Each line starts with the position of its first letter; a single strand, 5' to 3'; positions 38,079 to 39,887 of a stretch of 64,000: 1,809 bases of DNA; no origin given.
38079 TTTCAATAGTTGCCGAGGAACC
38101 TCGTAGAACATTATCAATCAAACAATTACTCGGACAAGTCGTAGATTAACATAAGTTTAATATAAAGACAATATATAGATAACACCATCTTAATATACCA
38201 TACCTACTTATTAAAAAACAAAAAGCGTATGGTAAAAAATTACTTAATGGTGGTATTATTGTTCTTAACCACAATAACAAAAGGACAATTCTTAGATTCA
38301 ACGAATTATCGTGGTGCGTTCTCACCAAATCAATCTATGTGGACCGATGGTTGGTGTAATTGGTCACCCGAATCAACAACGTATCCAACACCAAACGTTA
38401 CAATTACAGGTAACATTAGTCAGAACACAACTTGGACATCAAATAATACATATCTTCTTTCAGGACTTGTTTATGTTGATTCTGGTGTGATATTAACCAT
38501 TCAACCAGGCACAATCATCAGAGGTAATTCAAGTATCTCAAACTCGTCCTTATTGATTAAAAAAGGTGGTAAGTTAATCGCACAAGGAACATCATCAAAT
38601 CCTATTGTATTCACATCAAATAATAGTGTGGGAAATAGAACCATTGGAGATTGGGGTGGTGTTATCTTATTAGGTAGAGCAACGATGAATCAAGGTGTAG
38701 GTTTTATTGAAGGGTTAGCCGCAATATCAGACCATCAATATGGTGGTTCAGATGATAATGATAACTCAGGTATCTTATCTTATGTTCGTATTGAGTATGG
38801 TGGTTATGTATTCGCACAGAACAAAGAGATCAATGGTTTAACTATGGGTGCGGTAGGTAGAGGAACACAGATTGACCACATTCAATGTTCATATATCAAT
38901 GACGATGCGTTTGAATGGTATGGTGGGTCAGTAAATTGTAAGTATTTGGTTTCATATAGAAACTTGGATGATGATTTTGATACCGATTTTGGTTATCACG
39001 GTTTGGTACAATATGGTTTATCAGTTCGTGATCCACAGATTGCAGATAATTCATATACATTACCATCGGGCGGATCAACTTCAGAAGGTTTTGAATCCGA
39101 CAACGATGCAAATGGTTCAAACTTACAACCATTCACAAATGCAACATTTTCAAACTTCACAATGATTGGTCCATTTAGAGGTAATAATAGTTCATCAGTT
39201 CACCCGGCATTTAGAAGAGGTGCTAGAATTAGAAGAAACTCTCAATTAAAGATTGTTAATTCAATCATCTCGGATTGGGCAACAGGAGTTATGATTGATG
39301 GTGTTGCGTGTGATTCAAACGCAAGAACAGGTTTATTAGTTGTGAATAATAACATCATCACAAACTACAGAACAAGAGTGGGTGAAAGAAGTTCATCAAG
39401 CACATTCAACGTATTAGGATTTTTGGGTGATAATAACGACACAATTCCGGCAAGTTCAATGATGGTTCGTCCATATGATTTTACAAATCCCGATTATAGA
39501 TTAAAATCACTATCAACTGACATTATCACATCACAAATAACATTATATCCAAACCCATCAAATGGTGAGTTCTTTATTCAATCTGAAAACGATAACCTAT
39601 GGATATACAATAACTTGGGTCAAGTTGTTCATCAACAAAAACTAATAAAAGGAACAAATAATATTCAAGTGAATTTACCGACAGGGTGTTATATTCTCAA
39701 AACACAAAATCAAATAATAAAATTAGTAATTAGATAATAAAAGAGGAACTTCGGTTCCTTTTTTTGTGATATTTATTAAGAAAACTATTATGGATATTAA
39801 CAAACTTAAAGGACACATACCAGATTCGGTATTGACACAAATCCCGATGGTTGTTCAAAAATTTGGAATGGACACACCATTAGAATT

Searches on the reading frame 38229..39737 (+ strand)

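Call 12: search_protein_families(library=pfam, proteins=[window:38229-39737:+], max_evalue=0.01)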
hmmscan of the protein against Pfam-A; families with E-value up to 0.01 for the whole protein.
window:38229-39737:+ (502 aa): 3 families
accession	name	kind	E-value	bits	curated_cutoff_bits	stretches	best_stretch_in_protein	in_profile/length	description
PF18962.6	Por_Secre_tail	-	9.2e-09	35.9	27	1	439-496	1-66/75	Secretion system C-terminal sorting domain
PF12768.13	Rax2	-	0.0022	17.9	28.8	1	29-85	42-97/254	Rax2 C-terminal beta propeller domain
PF21786.3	Bflower_3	-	0.0099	16.2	34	0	68-133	33-99/125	6-fold beta flower protein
